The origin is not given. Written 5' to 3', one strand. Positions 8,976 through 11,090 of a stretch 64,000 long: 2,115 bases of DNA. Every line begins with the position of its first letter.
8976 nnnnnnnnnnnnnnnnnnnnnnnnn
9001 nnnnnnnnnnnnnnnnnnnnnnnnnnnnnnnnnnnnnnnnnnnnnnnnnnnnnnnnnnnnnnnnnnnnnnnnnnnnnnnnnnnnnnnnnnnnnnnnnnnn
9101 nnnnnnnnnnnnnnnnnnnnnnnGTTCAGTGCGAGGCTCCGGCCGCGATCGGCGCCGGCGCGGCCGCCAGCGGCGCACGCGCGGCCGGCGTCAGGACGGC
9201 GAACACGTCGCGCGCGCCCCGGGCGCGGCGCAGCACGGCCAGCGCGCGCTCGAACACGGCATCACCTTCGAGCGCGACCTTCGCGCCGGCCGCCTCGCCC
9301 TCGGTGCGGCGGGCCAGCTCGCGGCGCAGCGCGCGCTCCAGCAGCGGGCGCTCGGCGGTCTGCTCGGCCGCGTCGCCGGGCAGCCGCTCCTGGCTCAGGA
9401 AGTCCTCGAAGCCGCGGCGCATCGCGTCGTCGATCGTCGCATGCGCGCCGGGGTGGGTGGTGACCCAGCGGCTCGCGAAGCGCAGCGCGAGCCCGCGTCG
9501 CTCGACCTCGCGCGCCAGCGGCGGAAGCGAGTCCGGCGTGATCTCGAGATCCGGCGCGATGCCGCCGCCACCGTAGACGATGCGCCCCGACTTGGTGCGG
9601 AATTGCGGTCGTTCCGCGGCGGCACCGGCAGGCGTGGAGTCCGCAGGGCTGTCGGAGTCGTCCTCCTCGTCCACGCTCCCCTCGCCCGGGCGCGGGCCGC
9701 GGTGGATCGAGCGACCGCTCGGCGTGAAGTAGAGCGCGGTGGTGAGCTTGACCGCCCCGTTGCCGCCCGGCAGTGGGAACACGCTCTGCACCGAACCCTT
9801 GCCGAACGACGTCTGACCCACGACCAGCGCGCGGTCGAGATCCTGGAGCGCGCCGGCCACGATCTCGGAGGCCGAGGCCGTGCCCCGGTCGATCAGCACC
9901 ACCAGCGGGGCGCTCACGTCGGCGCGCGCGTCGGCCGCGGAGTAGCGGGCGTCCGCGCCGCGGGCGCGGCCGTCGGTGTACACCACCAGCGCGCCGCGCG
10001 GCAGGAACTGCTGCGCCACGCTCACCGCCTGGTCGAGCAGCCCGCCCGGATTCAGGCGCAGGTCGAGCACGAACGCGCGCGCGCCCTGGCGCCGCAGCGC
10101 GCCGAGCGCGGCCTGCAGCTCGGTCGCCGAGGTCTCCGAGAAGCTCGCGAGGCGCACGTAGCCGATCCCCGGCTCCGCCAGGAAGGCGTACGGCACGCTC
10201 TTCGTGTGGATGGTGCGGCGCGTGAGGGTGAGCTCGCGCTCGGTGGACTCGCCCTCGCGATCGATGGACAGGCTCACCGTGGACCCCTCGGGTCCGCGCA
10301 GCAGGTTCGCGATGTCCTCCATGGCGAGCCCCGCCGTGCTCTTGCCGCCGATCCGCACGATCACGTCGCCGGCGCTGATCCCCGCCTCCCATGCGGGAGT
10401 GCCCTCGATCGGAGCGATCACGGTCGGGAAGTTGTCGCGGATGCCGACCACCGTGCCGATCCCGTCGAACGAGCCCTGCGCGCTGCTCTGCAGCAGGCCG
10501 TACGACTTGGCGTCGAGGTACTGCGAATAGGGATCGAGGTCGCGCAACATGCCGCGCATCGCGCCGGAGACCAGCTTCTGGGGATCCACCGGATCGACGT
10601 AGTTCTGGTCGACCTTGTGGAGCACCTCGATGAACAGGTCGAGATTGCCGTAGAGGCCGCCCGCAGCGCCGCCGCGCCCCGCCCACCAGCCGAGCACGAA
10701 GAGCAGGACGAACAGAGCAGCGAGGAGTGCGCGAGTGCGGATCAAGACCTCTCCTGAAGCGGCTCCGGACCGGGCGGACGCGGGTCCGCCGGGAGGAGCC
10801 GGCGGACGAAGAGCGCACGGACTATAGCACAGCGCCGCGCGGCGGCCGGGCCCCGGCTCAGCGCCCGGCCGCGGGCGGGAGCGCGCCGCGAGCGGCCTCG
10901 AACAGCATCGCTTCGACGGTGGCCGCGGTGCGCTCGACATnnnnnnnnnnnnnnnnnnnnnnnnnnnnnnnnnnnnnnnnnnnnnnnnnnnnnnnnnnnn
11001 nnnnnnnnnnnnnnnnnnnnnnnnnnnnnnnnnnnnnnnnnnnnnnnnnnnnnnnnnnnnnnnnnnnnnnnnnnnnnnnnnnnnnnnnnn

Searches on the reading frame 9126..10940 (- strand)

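Call 4: search_protein_families(library=pfam, proteins=[window:9126-10940:-])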
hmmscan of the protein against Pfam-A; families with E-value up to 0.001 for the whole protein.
window:9126-10940:- (604 aa): 5 families
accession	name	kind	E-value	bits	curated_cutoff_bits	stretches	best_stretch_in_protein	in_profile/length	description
PF03572.23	Peptidase_S41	-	7.2e-50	169.2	24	1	259-414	2-156/165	Peptidase family S41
PF17820.7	PDZ_6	-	7.4e-13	48.5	27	1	174-228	2-54/54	PDZ domain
PF22694.1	CtpB_N-like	-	9.5e-09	36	27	1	109-145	47-84/85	Activating protease CtpB N-terminal domain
PF13180.12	PDZ_2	-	1.2e-07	32.4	27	1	164-238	6-79/80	PDZ domain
PF00595.29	PDZ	-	3.2e-07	31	23.2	1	155-226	8-80/81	PDZ domain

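Call 5: search_protein_families(library=ncbifam, proteins=[window:9126-10940:-])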
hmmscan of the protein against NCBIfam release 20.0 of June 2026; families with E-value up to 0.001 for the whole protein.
window:9126-10940:- (604 aa): 14 families
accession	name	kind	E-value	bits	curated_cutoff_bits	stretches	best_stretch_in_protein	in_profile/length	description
TIGR00225.1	prc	subfamily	4e-91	305.5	218.6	1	112-414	2-305/335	C-terminal processing peptidase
TIGR03900.1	prc_long_Delta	hypoth_equivalog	1.1e-89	301.6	660.95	1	105-413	85-394/973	MXAN_5808 family serine peptidase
NF045588.1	Cterm_S41_CtpA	exception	2.5e-76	257.2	625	1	124-414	75-367/401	carboxyl-terminal processing protease CtpA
NF052377.1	lmo1851_S41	exception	1.8e-75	254.5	725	1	103-414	50-358/468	lmo1851 family serine protease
NF045590.1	Cterm_S41_CtpC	exception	2.5e-74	250.6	665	1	124-415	80-371/418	carboxyl-terminal processing protease CtpC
NF045589.1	Cterm_S41_CtpB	exception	6.5e-72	242.5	633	1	127-415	84-373/416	carboxyl-terminal processing protease CtpB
NF045591.1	Cterm_S41_CtpZ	exception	4.8e-64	216.6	525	1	127-415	78-367/403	carboxyl-terminal processing protease CtpZ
NF051464.1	tail_spec_CT441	exception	1.5e-49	169.3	700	1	123-411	211-513/645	tail-specific protease Tsp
NF008388.1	PRK11186.1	exception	5.1e-41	140.8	825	1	124-386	211-482/663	carboxy terminal-processing peptidase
NF058627.1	S41_Gfo1087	equivalog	2.2e-15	56.6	455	1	171-309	134-274/489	GFO_1087 family putative carboxy terminal peptidase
NF033424.1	chlamy_CPAF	equivalog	1.7e-05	23.6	250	0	342-400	455-515/564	protease-like activity factor CPAF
TIGR02037.1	degP_htrA_DO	subfamily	0.00017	20.6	416.2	1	178-247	267-335/434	Do family serine endopeptidase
TIGR02860.1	spore_IV_B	equivalog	0.00052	19.1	305.25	1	181-240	124-181/402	SpoIVB peptidase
NF041199.1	trx7_PDZ_seleno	equivalog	0.00085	18.3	300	0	178-240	211-273/390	Trx7/PDZ domain-containing (seleno)protein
